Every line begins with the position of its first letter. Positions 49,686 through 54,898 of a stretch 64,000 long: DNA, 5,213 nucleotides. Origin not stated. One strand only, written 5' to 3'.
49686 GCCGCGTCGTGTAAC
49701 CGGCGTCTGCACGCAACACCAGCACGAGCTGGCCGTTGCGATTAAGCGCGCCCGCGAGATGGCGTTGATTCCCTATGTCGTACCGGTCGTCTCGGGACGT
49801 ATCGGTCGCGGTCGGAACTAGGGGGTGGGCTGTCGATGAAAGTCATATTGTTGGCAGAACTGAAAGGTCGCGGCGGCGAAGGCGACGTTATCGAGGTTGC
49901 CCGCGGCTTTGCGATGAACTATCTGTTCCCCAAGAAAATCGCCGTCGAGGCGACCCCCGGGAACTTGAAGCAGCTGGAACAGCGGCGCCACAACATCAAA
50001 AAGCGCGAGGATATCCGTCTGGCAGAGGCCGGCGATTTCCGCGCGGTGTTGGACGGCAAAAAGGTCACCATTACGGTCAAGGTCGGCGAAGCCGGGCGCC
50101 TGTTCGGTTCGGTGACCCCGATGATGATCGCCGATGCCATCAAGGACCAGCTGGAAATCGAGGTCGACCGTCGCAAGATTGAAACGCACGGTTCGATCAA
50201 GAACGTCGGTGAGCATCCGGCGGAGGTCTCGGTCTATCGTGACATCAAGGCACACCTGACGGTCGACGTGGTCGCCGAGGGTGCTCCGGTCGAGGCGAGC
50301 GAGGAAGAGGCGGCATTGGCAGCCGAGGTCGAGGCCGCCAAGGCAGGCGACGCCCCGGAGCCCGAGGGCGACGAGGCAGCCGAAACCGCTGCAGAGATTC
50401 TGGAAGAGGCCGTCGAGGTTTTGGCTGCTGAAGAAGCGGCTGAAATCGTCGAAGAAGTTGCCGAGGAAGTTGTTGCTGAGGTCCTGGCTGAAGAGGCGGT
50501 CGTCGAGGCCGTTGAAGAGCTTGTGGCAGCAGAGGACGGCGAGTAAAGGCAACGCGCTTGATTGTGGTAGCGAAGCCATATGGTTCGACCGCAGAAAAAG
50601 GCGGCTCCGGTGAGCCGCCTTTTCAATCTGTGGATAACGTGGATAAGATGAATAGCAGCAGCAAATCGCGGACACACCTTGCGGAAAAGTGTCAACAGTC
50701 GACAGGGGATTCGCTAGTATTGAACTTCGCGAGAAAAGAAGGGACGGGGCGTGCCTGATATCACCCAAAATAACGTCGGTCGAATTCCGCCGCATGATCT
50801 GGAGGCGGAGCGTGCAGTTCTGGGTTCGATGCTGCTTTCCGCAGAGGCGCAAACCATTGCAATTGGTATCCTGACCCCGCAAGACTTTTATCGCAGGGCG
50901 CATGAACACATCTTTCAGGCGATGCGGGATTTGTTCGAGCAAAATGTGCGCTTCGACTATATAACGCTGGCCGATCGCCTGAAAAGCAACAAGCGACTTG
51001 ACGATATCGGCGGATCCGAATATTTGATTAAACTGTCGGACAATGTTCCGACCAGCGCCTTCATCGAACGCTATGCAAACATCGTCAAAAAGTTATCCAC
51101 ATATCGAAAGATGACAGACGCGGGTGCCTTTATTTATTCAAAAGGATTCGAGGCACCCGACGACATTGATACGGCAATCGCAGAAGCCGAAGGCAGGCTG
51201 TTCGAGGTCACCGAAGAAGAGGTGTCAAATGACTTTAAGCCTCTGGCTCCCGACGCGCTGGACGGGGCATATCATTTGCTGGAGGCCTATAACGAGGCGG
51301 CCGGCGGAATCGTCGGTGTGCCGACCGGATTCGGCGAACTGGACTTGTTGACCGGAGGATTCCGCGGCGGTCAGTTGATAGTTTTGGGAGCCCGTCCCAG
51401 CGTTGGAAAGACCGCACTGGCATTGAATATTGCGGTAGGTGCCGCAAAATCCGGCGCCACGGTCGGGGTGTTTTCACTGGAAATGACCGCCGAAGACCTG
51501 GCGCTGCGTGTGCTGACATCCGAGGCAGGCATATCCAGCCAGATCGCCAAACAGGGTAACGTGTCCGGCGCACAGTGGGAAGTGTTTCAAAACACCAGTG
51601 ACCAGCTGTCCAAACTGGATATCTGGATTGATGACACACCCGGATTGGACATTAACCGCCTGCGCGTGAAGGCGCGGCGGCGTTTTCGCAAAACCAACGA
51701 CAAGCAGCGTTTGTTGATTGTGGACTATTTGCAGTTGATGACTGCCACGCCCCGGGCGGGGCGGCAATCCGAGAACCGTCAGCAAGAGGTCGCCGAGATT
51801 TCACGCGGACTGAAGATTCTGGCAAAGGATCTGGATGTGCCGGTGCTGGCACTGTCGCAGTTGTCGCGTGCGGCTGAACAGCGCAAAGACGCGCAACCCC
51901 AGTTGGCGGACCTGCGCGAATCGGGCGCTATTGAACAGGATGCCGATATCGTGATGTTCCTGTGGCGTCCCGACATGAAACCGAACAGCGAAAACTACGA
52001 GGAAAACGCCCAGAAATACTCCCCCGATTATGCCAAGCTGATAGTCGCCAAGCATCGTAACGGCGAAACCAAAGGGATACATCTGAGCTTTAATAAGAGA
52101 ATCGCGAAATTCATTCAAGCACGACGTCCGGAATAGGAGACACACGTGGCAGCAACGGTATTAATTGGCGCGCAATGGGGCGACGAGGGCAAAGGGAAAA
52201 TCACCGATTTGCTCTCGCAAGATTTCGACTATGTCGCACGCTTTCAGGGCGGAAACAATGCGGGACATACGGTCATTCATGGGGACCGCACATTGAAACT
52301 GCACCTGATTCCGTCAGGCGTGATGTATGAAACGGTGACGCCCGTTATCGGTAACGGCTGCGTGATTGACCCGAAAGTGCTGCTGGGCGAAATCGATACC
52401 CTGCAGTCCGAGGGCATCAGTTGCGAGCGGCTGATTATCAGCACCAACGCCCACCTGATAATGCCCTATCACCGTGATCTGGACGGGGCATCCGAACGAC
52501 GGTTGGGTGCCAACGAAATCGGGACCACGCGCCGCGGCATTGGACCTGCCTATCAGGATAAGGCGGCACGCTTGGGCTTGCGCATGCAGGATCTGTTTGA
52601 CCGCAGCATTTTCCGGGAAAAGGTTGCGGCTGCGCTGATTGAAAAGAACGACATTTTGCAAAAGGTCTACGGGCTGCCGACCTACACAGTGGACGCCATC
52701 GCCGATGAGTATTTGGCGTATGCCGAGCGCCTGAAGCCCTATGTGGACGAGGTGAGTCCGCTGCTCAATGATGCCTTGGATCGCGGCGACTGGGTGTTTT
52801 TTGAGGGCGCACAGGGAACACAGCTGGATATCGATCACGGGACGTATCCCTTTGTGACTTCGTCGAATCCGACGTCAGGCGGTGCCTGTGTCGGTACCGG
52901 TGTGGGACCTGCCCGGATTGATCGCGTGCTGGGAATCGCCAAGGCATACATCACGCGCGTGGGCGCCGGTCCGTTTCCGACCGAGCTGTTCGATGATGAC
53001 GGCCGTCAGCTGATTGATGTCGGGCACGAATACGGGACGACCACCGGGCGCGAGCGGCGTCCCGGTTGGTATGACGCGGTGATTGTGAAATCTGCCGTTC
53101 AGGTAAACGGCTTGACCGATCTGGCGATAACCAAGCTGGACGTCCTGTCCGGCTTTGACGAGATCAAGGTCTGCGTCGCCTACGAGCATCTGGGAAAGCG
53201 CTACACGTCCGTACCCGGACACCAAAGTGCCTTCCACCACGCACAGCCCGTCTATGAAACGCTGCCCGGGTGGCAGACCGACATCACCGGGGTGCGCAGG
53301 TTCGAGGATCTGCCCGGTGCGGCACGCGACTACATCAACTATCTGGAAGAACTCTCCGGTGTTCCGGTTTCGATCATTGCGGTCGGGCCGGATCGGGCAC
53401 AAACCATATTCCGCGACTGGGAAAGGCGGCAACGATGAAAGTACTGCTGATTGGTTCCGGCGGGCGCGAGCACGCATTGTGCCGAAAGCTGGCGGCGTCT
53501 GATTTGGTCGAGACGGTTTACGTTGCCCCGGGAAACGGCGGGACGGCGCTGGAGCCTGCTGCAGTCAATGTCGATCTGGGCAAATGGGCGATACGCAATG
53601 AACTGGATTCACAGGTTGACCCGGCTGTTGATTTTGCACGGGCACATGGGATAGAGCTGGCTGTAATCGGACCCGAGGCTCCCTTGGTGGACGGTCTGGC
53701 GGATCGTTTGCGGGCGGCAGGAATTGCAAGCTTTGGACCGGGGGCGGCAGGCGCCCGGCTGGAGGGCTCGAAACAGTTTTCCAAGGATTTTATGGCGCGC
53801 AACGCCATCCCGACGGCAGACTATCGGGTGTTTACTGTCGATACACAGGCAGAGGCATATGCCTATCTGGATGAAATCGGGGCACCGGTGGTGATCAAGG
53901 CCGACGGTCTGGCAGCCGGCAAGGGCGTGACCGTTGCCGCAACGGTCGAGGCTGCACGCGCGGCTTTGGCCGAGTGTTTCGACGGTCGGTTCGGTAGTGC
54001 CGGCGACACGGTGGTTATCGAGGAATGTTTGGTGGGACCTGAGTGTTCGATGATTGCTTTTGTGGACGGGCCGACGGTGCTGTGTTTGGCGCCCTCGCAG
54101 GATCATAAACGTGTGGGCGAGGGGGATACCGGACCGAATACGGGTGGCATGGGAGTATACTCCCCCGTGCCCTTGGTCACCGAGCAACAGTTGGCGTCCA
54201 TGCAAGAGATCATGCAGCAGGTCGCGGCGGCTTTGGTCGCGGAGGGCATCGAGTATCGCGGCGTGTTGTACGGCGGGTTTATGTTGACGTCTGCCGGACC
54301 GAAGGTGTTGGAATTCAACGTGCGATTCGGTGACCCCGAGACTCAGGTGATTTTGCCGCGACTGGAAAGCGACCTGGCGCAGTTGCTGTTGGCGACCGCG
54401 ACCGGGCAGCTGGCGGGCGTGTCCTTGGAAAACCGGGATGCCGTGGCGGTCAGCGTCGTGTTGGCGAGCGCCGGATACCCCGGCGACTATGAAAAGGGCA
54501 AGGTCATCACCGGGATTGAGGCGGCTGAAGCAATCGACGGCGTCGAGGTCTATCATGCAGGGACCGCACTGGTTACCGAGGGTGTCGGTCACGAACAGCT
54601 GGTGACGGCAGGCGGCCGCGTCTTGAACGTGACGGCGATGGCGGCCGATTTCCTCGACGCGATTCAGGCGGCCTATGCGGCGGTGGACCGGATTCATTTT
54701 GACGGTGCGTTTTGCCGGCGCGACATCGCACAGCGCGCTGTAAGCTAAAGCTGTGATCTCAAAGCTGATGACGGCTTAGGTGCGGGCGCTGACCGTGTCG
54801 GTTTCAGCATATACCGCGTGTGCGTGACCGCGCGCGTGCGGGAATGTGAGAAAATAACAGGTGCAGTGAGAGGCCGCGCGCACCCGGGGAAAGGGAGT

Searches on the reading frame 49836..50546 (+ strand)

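Call 6: search_protein_families(library=pfam, proteins=[window:49836-50546:+])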
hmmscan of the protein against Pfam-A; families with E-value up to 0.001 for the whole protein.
window:49836-50546:+ (236 aa): 2 families
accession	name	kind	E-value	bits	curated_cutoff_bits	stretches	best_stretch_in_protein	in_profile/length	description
PF03948.19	Ribosomal_L9_C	-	9.5e-25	87.3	23.2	1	64-147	2-86/86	Ribosomal protein L9, C-terminal domain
PF01281.25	Ribosomal_L9_N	-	6.3e-20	70.9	20.7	1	1-47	1-47/47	Ribosomal protein L9, N-terminal domain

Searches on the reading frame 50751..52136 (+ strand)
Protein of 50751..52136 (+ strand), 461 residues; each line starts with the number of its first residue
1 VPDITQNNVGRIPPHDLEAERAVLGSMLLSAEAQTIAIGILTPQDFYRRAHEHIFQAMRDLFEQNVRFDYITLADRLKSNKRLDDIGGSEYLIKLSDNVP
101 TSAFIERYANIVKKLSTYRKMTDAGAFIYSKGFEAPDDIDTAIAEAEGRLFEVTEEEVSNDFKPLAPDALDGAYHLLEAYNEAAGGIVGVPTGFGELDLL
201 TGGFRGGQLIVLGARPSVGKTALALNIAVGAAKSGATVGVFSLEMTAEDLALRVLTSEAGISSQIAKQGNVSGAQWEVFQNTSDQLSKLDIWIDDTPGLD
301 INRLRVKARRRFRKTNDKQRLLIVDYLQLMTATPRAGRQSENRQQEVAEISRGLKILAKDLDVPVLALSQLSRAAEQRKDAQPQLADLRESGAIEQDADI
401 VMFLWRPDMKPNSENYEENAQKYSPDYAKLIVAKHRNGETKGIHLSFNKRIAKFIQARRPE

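Call 6: search_protein_families(library=pfam, proteins=[window:50751-52136:+])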
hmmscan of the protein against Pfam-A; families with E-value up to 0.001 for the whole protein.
window:50751-52136:+ (461 aa): 3 families
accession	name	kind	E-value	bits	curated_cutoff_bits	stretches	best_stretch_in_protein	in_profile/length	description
PF03796.21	DnaB_C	-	1.3e-92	310.3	27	1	189-454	1-253/255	DnaB-like helicase C terminal domain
PF00772.26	DnaB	-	4.9e-33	113.7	23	1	13-113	2-102/103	DnaB-like helicase N terminal domain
PF13481.12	AAA_25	-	3e-08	34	27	1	198-373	23-192/195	AAA domain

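Call 32: list_cluster_members(proteins=[window:50751-52136:+, window:49836-50546:+, window:16370-17836:+, window:33222-34103:-, window:40177-41493:+, window:46846-47256:+])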
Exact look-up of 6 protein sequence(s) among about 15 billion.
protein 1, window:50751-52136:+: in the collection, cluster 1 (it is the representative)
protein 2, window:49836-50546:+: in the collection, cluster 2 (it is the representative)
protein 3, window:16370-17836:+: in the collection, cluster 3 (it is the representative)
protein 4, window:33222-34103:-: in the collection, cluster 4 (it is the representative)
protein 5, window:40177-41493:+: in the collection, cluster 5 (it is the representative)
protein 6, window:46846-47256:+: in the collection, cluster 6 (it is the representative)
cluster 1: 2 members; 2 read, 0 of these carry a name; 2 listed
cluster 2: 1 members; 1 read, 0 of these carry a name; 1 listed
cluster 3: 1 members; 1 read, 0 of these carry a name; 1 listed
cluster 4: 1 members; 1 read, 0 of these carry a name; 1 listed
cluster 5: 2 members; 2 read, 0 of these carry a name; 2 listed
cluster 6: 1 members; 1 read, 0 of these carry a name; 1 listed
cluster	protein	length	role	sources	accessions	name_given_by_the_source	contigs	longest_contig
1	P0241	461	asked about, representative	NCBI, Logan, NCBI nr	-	-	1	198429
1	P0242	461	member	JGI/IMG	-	-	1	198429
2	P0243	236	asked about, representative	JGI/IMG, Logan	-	-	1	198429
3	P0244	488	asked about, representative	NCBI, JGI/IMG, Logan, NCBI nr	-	-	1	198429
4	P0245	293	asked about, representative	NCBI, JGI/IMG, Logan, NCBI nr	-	-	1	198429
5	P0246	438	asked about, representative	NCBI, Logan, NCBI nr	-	-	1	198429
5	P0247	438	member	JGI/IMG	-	-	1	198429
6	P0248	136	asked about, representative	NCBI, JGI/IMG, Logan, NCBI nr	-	-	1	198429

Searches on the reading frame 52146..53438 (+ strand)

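Call 45: search_protein_families(library=pfam, proteins=[window:52146-53438:+])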
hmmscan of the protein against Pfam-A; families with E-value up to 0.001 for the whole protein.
window:52146-53438:+ (430 aa): 1 family
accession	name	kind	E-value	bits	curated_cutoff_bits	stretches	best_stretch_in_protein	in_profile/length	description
PF00709.27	Adenylsucc_synt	-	7.4e-183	608.4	27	1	5-421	1-416/416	Adenylosuccinate synthetase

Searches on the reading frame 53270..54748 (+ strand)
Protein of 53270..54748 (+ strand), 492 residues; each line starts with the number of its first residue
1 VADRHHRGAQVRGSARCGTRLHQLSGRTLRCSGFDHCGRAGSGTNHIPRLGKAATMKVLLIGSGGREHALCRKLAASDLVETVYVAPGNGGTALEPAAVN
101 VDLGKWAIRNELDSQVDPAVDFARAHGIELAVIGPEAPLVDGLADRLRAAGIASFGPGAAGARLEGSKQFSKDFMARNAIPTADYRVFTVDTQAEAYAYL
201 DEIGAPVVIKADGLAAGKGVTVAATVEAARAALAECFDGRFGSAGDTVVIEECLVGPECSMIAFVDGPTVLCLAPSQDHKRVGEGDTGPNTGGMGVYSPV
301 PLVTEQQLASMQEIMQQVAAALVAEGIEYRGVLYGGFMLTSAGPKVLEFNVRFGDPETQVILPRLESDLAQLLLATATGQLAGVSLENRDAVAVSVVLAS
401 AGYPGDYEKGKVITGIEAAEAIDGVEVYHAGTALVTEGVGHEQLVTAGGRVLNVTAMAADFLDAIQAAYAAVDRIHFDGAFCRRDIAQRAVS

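Call 45: search_protein_families(library=pfam, proteins=[window:53270-54748:+])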
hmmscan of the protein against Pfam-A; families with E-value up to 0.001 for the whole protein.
window:53270-54748:+ (492 aa): 5 families
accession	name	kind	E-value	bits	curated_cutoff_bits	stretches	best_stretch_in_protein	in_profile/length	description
PF01071.24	GARS_A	-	2.1e-74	250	27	1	166-358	1-194/194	Phosphoribosylglycinamide synthetase, ATP-grasp (A) domain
PF02844.21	GARS_N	-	7.8e-32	110.4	29.5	1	56-165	1-100/100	Phosphoribosylglycinamide synthetase, N domain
PF02843.22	GARS_C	-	8.9e-31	106.5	34.8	1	393-489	1-92/92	Phosphoribosylglycinamide synthetase, C domain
PF02786.22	CPSase_L_D2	-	2.8e-05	24.1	19.8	1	168-257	2-92/211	Carbamoyl-phosphate synthase L chain, ATP binding domain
PF02222.28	ATP-grasp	-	4.9e-05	23.5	27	1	175-253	3-75/179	ATP-grasp domain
